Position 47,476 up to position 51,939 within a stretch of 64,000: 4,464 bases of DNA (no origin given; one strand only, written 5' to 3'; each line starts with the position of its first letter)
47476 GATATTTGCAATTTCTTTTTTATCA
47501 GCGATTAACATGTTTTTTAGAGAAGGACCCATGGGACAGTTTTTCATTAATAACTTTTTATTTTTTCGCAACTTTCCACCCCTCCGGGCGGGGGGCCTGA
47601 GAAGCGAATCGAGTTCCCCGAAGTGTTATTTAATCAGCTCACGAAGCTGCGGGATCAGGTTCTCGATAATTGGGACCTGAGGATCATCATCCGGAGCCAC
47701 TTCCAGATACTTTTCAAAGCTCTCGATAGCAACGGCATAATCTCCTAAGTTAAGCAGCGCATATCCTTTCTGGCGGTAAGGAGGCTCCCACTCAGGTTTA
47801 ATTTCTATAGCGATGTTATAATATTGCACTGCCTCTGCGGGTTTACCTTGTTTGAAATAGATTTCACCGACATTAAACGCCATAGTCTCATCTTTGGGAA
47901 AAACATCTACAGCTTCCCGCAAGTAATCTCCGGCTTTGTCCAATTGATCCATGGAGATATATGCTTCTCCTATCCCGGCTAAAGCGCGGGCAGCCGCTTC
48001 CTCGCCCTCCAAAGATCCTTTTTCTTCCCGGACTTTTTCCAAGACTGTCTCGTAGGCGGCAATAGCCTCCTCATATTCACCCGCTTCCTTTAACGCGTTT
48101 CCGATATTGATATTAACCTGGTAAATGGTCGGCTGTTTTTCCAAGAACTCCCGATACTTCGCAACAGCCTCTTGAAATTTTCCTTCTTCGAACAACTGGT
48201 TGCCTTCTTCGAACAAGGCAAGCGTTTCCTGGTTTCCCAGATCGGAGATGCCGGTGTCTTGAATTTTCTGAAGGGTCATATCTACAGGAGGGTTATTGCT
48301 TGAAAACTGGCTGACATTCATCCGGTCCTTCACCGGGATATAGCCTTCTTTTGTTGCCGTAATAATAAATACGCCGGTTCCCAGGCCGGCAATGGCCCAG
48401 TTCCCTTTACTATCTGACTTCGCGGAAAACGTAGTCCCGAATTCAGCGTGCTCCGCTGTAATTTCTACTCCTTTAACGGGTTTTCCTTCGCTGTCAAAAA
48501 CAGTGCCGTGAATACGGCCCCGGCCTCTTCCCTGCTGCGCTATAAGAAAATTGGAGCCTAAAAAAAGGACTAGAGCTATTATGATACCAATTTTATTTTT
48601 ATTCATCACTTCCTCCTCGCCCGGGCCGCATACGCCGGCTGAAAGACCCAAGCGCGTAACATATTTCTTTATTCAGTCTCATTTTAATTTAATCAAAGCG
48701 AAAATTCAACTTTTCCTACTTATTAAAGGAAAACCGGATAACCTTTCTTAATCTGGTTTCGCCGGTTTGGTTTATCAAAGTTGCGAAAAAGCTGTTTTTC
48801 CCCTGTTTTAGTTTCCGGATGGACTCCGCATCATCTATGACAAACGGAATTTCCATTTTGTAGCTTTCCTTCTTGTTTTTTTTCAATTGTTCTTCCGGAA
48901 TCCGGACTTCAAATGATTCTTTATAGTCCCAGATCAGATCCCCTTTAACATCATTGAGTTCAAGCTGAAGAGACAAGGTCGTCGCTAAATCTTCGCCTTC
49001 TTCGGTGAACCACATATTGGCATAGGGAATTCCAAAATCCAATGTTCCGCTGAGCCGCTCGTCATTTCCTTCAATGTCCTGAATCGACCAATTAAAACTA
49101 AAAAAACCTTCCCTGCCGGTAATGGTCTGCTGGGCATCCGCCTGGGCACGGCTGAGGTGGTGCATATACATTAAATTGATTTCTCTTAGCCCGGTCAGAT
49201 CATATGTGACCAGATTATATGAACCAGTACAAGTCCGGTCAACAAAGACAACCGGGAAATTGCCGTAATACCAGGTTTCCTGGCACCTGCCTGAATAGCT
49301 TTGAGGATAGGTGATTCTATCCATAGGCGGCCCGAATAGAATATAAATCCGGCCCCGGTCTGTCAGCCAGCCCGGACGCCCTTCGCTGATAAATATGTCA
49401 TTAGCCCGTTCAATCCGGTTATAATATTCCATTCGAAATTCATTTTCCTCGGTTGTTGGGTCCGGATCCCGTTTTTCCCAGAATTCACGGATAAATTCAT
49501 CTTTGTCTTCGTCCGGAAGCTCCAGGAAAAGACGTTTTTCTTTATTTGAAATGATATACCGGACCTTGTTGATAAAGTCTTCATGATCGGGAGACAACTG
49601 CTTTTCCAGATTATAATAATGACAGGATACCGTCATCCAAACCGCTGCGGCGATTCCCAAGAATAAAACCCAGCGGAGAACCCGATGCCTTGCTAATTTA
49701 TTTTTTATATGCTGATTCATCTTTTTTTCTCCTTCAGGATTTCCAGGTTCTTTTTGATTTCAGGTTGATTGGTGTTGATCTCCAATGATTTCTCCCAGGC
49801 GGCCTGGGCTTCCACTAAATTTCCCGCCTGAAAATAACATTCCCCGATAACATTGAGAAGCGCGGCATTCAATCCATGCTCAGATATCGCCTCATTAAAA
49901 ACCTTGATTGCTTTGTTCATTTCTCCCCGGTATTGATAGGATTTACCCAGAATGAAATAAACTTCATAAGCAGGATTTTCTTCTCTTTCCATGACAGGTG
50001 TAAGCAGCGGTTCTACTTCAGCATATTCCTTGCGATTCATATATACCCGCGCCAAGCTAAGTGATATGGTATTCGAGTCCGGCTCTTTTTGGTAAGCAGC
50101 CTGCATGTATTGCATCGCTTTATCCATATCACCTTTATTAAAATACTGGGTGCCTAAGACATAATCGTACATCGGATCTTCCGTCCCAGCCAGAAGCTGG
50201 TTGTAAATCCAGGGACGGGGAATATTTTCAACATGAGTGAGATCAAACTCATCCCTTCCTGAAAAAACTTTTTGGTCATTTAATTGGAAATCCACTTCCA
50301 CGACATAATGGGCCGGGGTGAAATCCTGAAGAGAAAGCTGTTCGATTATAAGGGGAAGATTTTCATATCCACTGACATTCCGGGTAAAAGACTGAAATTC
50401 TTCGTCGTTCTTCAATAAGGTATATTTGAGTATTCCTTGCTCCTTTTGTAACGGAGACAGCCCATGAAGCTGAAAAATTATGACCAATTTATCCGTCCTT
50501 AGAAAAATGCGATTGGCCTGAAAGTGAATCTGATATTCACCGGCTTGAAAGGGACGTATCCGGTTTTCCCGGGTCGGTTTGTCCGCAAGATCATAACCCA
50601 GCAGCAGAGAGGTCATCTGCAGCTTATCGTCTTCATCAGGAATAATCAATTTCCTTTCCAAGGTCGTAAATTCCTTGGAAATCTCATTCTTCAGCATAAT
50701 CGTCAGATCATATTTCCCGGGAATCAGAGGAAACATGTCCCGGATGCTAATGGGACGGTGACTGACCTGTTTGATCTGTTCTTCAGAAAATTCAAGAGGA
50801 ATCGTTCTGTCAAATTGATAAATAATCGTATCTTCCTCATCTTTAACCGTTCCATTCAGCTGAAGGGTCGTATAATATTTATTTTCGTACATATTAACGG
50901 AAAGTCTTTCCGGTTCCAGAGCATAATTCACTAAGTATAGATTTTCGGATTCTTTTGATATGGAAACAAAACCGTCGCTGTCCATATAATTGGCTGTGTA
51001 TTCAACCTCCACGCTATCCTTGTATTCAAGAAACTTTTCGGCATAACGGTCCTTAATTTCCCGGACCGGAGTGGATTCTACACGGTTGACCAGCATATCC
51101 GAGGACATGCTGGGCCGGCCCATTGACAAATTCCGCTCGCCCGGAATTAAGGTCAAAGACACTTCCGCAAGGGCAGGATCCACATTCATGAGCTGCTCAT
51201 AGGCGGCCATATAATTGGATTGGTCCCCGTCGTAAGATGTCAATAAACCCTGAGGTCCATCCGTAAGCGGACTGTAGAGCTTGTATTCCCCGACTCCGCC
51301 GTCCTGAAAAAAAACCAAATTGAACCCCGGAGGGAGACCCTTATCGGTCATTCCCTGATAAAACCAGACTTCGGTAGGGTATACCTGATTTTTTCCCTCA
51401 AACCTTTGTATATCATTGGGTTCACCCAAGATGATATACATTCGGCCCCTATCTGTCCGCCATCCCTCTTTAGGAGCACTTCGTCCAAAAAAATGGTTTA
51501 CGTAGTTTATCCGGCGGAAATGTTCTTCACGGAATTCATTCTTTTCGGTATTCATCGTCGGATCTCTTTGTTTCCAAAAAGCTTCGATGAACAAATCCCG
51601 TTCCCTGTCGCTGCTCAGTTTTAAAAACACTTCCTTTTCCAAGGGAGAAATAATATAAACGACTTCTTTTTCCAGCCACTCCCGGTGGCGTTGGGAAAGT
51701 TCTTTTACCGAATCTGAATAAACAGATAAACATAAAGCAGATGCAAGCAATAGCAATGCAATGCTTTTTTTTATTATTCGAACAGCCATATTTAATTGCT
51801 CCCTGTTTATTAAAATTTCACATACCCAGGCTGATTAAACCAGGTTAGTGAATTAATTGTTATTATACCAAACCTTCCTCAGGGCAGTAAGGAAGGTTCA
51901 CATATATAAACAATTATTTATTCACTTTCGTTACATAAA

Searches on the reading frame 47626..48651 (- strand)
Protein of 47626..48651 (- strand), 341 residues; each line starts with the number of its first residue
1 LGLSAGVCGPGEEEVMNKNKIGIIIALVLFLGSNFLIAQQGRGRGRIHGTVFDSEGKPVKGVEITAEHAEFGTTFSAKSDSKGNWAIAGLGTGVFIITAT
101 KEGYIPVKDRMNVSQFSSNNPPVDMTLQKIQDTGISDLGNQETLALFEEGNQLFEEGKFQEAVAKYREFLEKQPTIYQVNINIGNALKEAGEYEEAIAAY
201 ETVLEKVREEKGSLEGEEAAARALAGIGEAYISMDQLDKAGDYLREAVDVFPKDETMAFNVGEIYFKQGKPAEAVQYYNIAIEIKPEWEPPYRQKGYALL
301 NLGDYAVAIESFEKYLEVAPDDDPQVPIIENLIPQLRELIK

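Call 8: search_protein_families(library=pfam, proteins=[window:47626-48651:-])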
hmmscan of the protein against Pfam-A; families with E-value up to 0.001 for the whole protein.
window:47626-48651:- (341 aa): 21 families
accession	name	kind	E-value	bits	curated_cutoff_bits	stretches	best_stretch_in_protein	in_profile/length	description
PF07719.23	TPR_2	-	4e-30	101.8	27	4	259-287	5-33/34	Tetratricopeptide repeat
PF00515.34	TPR_1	-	2.2e-27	94.1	27.8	2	260-287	6-33/34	Tetratricopeptide repeat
PF13181.12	TPR_8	-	2.6e-23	80.6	25.7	2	294-322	6-34/34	Tetratricopeptide repeat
PF13432.12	TPR_16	-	1.4e-22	80.2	32.7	3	228-286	4-62/65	Tetratricopeptide repeat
PF13428.12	TPR_14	-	7.2e-18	63.7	23.5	0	292-323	4-35/44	Tetratricopeptide repeat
PF13174.12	TPR_6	-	8.1e-18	64.2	26.3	0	183-206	6-29/33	Tetratricopeptide repeat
PF13424.12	TPR_12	-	2.9e-17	63.1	30.1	2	179-252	5-76/77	Tetratricopeptide repeat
PF14559.12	TPR_19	-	7e-16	58.8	25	1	153-208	1-56/68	Tetratricopeptide repeat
PF13176.12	TPR_7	-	4.1e-15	55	27.9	0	182-210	4-32/36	Tetratricopeptide repeat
PF13414.12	TPR_11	-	2.7e-13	49.8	26.8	1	262-303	1-42/42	TPR repeat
PF13371.12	TPR_9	-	5.4e-13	49.2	35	1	263-333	3-72/73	Tetratricopeptide repeat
PF13620.12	CarboxypepD_reg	-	1.7e-12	47.9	32.3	1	47-127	2-81/82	Carboxypeptidase regulatory-like domain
PF24575.1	TPR_Slam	-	6e-10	39.9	35.2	1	141-196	45-100/104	Surface lipoprotein assembly modifier, N-terminal TPR repeats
PF13431.12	TPR_17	-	5.4e-08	32.9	24.4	0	166-198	2-34/34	Tetratricopeptide repeat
PF13374.12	TPR_10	-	1.4e-07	31.7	27.5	0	182-208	7-33/42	Tetratricopeptide repeat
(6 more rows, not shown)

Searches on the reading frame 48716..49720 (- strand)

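Call 43: search_protein_families(library=pfam, proteins=[window:48716-49720:-], max_evalue=0.00001)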
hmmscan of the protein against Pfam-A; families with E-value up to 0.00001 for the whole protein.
window:48716-49720:- (334 aa): 1 family
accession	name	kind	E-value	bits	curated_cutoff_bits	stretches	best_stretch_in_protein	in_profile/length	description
PF20094.4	GWxTD_dom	-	7e-16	58.9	26.9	1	46-153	30-127/172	GWxTD domain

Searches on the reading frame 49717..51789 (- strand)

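Call 43: search_protein_families(library=pfam, proteins=[window:49717-51789:-], max_evalue=0.00001)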
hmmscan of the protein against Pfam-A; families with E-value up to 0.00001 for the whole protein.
window:49717-51789:- (690 aa): 13 families
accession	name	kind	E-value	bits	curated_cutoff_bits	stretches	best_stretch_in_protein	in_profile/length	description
PF07719.23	TPR_2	-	1.2e-15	56.6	27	0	642-673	1-32/34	Tetratricopeptide repeat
PF14559.12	TPR_19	-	7e-15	55.6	25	1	552-608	4-61/68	Tetratricopeptide repeat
PF20094.4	GWxTD_dom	-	1.3e-14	54.8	26.9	1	37-146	31-128/172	GWxTD domain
PF00515.34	TPR_1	-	1.7e-11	43.9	27.8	0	643-672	2-31/34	Tetratricopeptide repeat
PF13432.12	TPR_16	-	3.3e-10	40.7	32.7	0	614-669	3-57/65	Tetratricopeptide repeat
PF13428.12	TPR_14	-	6.1e-10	39.2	23.5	0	544-581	6-43/44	Tetratricopeptide repeat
PF13174.12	TPR_6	-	2.8e-09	37.4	26.3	0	609-638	1-30/33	Tetratricopeptide repeat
PF12895.13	ANAPC3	-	3.1e-08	34.2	27.2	0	529-593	12-76/82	Anaphase-promoting complex, cyclosome, subunit 3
PF13181.12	TPR_8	-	4.6e-08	33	25.7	0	608-636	1-29/34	Tetratricopeptide repeat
PF13424.12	TPR_12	-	6.1e-08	33.2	30.1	0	642-676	3-37/77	Tetratricopeptide repeat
PF23914.1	TPR_CcmH_CycH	-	5.8e-07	29.9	42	0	543-632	54-145/158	Cytochrome c-type biogenesis protein H TPR domain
PF13414.12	TPR_11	-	3.9e-06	26.9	26.8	0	650-678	2-30/42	TPR repeat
PF24575.1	TPR_Slam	-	9.9e-06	26.4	35.2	0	528-591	37-99/104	Surface lipoprotein assembly modifier, N-terminal TPR repeats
